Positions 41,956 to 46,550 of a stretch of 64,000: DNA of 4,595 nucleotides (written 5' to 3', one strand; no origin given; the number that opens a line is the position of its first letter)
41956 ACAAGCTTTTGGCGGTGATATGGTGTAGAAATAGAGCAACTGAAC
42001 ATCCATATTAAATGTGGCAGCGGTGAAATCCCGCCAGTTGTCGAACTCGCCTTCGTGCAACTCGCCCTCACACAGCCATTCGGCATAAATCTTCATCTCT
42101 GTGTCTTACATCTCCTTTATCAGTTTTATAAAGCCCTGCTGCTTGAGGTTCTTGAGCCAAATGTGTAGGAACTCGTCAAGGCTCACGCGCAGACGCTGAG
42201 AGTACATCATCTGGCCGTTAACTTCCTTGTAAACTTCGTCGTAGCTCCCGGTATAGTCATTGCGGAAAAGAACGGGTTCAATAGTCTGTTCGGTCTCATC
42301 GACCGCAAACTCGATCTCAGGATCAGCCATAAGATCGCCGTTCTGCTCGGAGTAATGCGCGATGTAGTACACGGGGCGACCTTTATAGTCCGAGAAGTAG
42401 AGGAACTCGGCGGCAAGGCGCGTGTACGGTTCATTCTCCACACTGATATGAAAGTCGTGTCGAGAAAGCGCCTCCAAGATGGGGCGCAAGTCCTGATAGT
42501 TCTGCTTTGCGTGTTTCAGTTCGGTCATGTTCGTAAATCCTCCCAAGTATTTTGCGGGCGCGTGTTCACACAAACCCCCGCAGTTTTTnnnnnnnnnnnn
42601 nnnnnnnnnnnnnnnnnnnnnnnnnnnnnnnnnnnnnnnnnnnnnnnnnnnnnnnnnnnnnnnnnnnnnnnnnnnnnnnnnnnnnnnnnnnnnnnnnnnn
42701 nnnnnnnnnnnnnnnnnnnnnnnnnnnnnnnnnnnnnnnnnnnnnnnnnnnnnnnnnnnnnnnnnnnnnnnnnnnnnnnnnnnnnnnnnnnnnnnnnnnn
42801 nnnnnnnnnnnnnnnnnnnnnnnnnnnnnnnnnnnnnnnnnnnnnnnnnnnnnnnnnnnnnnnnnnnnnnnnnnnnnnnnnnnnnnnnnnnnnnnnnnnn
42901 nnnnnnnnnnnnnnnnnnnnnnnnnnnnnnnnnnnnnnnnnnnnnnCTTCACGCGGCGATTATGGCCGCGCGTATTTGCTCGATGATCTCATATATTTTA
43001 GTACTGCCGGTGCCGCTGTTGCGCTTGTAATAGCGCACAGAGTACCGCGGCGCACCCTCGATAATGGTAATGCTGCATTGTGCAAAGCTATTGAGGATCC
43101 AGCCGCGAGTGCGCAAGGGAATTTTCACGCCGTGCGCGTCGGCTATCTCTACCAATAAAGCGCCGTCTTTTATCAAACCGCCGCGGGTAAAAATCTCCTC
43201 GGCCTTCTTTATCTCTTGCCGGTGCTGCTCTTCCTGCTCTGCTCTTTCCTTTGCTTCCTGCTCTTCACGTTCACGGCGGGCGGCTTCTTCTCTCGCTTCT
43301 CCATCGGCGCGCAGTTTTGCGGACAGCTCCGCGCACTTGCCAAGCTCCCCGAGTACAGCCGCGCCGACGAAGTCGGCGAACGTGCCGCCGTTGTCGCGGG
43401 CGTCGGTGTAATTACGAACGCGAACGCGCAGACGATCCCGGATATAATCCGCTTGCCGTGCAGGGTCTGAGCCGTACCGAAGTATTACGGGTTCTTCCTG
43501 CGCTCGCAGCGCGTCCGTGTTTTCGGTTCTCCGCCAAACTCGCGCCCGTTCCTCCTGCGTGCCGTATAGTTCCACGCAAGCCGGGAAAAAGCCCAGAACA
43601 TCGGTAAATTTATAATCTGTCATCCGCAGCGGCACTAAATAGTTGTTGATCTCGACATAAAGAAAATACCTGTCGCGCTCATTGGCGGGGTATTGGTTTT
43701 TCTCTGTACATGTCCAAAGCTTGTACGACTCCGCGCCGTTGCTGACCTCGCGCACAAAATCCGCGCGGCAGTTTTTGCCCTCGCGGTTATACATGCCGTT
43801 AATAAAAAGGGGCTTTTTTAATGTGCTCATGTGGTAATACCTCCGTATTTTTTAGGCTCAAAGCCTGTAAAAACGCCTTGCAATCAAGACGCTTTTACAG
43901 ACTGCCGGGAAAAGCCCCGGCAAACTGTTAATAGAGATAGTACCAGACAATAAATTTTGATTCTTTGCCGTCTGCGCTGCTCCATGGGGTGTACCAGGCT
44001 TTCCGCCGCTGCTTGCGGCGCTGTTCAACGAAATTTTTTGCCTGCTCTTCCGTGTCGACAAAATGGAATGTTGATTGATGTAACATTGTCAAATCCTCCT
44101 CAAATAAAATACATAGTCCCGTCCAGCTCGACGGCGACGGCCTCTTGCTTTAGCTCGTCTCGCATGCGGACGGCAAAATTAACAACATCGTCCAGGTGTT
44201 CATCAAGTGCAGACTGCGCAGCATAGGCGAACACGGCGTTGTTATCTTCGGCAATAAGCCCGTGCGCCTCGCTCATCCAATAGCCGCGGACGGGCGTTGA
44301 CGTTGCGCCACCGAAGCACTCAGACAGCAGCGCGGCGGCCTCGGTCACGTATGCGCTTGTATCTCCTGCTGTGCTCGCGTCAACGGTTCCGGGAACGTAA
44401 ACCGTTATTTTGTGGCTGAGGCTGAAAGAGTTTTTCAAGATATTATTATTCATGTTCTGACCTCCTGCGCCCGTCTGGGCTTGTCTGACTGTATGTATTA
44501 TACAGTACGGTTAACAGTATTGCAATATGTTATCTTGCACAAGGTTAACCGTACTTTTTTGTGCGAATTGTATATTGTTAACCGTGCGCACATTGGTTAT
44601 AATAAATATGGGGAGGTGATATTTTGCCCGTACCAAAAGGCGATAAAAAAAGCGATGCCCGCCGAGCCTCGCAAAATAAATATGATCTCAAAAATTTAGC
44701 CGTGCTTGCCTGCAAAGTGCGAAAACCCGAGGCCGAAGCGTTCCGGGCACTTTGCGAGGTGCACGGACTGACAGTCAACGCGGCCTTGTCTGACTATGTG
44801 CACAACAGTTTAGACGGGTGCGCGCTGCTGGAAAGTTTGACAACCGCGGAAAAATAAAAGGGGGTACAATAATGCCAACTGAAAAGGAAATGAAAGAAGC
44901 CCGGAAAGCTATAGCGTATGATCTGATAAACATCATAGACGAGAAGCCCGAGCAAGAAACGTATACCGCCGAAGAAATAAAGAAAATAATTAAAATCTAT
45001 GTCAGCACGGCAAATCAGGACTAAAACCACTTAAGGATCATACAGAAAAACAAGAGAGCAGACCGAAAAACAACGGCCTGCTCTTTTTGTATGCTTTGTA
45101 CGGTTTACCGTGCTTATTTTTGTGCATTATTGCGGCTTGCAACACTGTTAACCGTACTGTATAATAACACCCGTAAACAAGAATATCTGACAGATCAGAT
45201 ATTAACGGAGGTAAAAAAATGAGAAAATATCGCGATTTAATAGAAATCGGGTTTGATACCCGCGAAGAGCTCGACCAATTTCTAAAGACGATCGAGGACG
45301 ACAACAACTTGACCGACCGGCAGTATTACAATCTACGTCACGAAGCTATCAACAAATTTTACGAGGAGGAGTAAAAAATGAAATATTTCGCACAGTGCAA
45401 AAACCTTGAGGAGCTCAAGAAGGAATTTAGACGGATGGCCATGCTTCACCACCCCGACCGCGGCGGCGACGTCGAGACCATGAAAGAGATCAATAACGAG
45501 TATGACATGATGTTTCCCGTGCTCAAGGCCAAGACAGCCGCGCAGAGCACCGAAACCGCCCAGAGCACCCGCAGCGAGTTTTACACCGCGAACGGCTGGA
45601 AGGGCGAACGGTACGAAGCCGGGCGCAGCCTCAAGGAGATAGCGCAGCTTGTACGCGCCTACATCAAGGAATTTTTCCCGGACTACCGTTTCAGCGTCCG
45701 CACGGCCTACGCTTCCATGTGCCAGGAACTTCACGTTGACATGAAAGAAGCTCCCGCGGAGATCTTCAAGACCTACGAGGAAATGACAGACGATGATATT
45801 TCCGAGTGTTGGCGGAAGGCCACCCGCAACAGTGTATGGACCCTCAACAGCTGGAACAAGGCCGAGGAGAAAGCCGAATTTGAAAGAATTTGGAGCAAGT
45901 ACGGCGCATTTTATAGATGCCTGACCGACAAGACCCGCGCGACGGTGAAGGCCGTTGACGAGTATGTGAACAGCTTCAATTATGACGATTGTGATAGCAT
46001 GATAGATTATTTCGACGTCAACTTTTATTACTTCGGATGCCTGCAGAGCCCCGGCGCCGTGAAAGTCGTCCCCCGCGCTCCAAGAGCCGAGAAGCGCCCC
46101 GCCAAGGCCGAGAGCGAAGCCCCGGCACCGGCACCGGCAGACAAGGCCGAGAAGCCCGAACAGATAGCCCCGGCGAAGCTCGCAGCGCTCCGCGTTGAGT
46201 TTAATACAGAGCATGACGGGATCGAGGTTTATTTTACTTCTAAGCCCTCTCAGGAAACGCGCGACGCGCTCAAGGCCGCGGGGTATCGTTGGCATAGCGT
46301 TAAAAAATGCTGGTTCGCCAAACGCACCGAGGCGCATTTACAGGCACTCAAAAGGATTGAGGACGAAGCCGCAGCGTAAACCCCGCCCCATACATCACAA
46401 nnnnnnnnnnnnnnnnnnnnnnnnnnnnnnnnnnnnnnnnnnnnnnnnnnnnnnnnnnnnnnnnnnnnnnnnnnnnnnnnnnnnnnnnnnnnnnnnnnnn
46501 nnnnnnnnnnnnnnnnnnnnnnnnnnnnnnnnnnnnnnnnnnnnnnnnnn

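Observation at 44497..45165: Inverted pair of identical promoter-operator modules frames a plus-strand island; 16-bp palindromic operator family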

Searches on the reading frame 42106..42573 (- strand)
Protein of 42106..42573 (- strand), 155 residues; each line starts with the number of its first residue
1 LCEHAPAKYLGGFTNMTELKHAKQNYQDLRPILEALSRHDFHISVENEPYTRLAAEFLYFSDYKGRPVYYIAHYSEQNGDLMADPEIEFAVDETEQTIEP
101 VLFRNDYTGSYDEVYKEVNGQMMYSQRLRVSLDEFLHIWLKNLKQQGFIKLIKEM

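Call 8: search_protein_families(library=pfam, proteins=[window:42106-42573:-], max_evalue=0.1)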
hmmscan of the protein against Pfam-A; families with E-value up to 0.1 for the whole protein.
window:42106-42573:- (155 aa): 2 families
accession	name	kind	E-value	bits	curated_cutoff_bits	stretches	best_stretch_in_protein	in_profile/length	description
PF21849.1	DUF6908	-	1.7e-32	112.3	27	1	33-149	10-123/123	Domain of unknown function (DUF6908)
PF11848.13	DUF3368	-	0.013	15.8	27.3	0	29-45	20-36/46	Domain of unknown function (DUF3368)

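Call 9: search_protein_families(library=phrogs, proteins=[window:42106-42573:-], max_evalue=0.01)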
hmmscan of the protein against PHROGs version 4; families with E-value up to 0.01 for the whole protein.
window:42106-42573:- (155 aa): 1 family
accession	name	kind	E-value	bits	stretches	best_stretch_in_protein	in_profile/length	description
phrog_9098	-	unknown function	3.1e-12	47.8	1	44-151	23-145/154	-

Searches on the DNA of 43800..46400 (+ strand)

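Call 11: search_dna_similar(query=window:43800-46400:+, collection=phages, mode=distant, max_rows=20)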
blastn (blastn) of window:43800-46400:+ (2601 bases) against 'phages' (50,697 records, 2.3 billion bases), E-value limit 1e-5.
No match.
